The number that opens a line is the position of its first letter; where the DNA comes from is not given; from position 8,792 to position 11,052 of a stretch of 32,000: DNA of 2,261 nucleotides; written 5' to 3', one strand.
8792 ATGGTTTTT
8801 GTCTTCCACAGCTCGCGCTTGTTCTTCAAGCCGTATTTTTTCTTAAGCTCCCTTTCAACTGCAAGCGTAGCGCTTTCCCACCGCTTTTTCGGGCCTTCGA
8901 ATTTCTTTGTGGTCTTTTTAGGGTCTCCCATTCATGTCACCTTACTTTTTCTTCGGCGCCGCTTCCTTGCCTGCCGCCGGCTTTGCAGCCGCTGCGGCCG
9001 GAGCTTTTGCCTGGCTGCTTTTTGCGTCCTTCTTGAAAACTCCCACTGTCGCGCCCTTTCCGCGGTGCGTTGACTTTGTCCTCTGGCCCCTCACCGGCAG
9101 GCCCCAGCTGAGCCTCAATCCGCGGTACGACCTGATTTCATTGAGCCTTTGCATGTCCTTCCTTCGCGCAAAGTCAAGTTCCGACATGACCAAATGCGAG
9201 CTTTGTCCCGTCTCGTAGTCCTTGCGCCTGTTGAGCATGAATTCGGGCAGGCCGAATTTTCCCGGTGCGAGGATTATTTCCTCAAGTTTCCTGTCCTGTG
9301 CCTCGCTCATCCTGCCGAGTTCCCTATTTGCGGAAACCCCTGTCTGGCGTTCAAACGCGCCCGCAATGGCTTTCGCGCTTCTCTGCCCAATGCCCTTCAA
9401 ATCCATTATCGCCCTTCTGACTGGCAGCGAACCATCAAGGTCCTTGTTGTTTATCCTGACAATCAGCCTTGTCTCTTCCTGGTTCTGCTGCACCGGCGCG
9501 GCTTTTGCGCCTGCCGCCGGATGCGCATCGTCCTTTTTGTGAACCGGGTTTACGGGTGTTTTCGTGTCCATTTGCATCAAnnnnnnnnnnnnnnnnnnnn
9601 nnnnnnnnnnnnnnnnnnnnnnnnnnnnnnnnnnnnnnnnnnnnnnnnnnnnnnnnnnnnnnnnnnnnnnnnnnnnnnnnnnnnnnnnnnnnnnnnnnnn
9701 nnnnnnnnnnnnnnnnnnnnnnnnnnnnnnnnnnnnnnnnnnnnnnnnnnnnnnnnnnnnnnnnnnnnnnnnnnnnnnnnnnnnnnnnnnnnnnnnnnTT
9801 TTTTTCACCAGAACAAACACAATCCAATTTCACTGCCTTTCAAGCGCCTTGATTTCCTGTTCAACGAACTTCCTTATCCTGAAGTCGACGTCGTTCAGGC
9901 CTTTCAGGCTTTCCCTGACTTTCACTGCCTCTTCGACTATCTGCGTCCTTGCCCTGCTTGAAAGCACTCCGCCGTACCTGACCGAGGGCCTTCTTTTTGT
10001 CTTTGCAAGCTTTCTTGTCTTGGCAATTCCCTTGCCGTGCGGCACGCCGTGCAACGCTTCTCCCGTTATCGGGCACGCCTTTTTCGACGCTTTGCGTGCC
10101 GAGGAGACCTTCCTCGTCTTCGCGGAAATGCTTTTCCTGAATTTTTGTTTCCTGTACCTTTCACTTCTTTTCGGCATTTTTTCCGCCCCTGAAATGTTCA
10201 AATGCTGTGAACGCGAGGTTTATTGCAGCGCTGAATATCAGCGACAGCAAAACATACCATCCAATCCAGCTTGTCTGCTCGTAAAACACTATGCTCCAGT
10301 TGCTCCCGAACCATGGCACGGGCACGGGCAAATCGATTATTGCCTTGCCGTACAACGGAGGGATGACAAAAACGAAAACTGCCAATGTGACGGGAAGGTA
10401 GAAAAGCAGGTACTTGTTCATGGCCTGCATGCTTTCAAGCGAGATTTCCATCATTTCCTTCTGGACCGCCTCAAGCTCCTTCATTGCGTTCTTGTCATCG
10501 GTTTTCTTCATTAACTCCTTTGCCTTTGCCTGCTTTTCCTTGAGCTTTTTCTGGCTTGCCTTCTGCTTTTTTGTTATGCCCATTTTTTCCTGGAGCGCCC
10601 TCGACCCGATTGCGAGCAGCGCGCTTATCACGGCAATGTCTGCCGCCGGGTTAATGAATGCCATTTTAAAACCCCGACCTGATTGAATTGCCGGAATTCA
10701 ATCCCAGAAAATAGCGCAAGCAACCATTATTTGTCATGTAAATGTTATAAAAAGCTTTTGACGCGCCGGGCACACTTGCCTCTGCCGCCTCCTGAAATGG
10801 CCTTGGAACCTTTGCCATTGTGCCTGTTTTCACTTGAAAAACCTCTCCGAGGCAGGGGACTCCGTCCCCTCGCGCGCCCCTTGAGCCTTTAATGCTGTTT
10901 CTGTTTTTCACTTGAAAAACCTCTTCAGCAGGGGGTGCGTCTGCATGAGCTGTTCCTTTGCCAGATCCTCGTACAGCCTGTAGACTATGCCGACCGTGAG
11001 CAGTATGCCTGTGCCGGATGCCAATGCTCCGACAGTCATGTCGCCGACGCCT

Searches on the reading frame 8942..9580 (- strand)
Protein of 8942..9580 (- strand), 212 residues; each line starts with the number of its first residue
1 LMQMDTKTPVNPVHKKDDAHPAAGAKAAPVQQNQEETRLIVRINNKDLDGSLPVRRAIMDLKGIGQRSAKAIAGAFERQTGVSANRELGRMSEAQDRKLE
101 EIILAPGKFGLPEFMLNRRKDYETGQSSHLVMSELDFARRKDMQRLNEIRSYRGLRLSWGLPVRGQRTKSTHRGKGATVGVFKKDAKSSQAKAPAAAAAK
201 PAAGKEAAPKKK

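Call 44: search_protein_families(library=pfam, proteins=[window:8942-9580:-], max_evalue=0.01)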
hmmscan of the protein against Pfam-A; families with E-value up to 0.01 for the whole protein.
window:8942-9580:- (212 aa): 1 family
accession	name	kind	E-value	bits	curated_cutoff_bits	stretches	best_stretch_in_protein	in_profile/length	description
PF00416.27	Ribosomal_S13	-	2e-32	112.7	31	1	42-173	1-127/128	Ribosomal protein S13/S18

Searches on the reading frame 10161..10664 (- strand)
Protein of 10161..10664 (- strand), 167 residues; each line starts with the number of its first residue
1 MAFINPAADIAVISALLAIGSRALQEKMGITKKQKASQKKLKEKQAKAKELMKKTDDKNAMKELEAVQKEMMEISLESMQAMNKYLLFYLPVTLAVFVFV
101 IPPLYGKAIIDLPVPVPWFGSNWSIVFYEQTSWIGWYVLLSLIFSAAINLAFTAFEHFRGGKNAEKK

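Call 44: search_protein_families(library=pfam, proteins=[window:10161-10664:-], max_evalue=0.01)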
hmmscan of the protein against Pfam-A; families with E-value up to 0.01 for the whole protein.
window:10161-10664:- (167 aa): 2 families
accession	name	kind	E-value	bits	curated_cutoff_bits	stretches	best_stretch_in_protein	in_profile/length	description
PF01956.21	EMC3_TMCO1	-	1.9e-14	54.2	27.1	1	10-153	19-166/169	Integral membrane protein EMC3/TMCO1-like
PF09973.14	DUF2208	-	0.0055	16.8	24.3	1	29-102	41-113/231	Predicted membrane protein (DUF2208)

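Call 78: list_cluster_members(proteins=[window:10161-10664:-, window:9830-10177:-, window:9577-9798:-, L068:371-682:-, L068:371-685:-, window:12325-12819:-, window:25975-26223:-, window:25723-25974:-])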
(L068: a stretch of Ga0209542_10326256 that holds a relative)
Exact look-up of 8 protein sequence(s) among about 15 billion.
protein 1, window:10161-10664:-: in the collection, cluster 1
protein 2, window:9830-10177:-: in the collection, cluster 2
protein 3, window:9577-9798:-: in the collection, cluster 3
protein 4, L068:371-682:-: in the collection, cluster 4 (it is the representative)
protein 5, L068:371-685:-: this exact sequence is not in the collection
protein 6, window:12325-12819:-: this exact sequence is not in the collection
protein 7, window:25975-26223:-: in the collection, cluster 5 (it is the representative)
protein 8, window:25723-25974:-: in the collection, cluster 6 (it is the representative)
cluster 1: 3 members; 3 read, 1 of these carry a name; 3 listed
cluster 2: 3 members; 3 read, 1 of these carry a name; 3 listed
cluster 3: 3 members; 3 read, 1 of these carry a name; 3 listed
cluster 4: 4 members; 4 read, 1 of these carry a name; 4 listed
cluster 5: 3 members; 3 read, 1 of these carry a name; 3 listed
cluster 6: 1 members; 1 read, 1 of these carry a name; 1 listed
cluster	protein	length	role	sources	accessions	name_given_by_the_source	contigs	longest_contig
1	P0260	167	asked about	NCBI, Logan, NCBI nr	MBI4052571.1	MAG: DUF106 domain-containing protein [Candidatus Diapherotrites archaeon] | DUF106 domain-containing protein [Candidatus Diapherotrites archaeon]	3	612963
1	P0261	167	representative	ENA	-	-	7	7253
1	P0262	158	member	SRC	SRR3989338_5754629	-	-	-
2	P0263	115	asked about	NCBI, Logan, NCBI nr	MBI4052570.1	MAG: hypothetical protein HY394_00860 [Candidatus Diapherotrites archaeon] | hypothetical protein [Candidatus Diapherotrites archaeon]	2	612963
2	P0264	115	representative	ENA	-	-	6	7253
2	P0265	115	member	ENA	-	-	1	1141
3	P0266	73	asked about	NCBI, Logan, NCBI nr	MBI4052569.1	MAG: 50S ribosomal protein L14e [Candidatus Diapherotrites archaeon] | 50S ribosomal protein L14e [Candidatus Diapherotrites archaeon]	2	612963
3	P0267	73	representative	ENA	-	-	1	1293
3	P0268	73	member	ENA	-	-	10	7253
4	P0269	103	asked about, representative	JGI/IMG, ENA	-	-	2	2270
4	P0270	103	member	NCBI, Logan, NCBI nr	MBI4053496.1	MAG: divalent-cation tolerance protein CutA [Candidatus Diapherotrites archaeon] | divalent-cation tolerance protein CutA [Candidatus Diapherotrites archaeon]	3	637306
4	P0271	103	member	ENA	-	-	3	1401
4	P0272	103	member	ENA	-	-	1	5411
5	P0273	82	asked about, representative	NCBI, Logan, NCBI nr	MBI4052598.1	MAG: hypothetical protein HY394_01000 [Candidatus Diapherotrites archaeon] | hypothetical protein [Candidatus Diapherotrites archaeon]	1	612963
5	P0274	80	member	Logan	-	-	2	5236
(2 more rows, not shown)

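Call 79: find_encoding_contigs(protein=P0261, flank=7000, max_places=7)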
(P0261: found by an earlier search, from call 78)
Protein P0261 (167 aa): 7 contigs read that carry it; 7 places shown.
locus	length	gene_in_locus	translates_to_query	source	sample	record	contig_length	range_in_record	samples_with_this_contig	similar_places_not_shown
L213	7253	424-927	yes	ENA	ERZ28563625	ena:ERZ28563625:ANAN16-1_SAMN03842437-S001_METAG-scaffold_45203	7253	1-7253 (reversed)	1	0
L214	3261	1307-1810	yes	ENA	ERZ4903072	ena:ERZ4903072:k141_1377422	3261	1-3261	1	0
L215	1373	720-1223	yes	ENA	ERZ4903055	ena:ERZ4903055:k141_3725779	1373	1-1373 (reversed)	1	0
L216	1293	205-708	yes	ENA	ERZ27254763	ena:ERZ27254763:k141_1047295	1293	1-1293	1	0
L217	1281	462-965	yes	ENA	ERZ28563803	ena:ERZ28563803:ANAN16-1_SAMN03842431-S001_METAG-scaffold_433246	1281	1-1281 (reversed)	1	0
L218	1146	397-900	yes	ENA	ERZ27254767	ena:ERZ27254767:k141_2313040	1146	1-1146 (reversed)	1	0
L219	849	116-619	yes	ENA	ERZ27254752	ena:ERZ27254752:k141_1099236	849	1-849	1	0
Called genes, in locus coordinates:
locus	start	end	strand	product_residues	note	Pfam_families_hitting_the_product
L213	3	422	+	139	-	?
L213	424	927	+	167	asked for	PF01956:EMC3_TMCO1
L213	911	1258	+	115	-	PF01199:Ribosomal_L34e (weak)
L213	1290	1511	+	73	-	-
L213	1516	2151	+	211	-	PF00416:Ribosomal_S13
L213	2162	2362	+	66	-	-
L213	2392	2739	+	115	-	PF22421:SYY_C-terminal (weak), PF01479:S4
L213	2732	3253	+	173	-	PF00411:Ribosomal_S11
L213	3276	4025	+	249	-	PF01193:RNA_pol_L, PF01000:RNA_pol_A_bac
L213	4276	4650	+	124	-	-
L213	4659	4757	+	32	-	-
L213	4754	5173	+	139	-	PF00572:Ribosomal_L13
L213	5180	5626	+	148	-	PF00380:Ribosomal_S9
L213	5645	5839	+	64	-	PF01194:RNA_pol_N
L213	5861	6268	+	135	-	-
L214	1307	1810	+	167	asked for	PF01956:EMC3_TMCO1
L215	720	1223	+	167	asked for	PF01956:EMC3_TMCO1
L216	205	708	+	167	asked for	PF01956:EMC3_TMCO1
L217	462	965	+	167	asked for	PF01956:EMC3_TMCO1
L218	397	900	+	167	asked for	PF01956:EMC3_TMCO1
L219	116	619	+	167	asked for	PF01956:EMC3_TMCO1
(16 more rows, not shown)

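Call 80: find_encoding_contigs(protein=P0272, flank=6000, max_places=4)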
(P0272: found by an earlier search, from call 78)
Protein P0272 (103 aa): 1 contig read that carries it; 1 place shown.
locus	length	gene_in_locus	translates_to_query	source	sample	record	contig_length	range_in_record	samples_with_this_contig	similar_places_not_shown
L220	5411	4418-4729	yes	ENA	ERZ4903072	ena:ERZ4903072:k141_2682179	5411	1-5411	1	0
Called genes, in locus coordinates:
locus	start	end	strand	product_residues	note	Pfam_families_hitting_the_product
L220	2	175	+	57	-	?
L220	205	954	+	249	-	PF01163:RIO1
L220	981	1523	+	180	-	PF00013:KH_1, PF21800:KH_KRR1_2nd, PF22891:KH_PNO1_2nd, PF00013:KH_1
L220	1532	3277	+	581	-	PF02518:HATPase_c, PF13589:HATPase_c_3, PF09239:Topo-VIb_trans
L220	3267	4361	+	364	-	PF04406:TP6A_N, PF20768:Topo_VI_alpha, PF21180:TOP6A-Spo11_Toprim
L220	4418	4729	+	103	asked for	PF03091:CutA1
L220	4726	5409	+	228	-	?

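Call 84: find_encoding_contigs(protein=P0270, flank=10000, max_places=5)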
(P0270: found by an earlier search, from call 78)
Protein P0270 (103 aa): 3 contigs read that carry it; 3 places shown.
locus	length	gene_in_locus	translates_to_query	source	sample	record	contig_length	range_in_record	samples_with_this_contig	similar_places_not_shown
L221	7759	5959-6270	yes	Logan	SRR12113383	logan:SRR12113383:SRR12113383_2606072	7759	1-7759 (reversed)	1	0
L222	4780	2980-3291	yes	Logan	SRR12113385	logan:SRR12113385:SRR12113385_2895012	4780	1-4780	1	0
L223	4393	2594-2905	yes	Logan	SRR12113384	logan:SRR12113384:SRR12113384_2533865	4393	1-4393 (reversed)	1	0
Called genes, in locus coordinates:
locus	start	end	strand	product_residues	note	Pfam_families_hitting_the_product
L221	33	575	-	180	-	PF09335:VTT_dom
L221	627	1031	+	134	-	PF01873:eIF-5_eIF-2B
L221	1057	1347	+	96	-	PF04242:DUF424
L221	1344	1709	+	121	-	PF01176:eIF-1a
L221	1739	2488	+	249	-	PF01163:RIO1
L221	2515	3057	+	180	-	PF00013:KH_1, PF21800:KH_KRR1_2nd, PF22891:KH_PNO1_2nd, PF00013:KH_1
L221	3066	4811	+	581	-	PF02518:HATPase_c, PF13589:HATPase_c_3, PF09239:Topo-VIb_trans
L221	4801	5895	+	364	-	PF04406:TP6A_N, PF20768:Topo_VI_alpha, PF21180:TOP6A-Spo11_Toprim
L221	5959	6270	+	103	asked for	PF03091:CutA1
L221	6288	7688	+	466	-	PF02629:CoA_binding, PF13380:CoA_binding_2, PF13607:Succ_CoA_lig, PF19045:Ligase_CoA_2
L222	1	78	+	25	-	?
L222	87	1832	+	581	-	PF02518:HATPase_c, PF13589:HATPase_c_3, PF09239:Topo-VIb_trans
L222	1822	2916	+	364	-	PF04406:TP6A_N, PF20768:Topo_VI_alpha, PF21180:TOP6A-Spo11_Toprim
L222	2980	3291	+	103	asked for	PF03091:CutA1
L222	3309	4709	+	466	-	PF02629:CoA_binding, PF13380:CoA_binding_2, PF13607:Succ_CoA_lig, PF19045:Ligase_CoA_2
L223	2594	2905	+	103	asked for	PF03091:CutA1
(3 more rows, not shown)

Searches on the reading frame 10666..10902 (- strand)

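Call 44: search_protein_families(library=pfam, proteins=[window:10666-10902:-], max_evalue=0.01)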
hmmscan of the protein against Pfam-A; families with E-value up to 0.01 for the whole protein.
window:10666-10902:- (78 aa): 1 family
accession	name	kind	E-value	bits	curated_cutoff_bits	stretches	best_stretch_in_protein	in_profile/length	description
PF08931.15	Caudo_bapla_RBP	-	0.0019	18.6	26.7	1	17-75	27-90/101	Lactophage receptor-binding protein C-terminal head domain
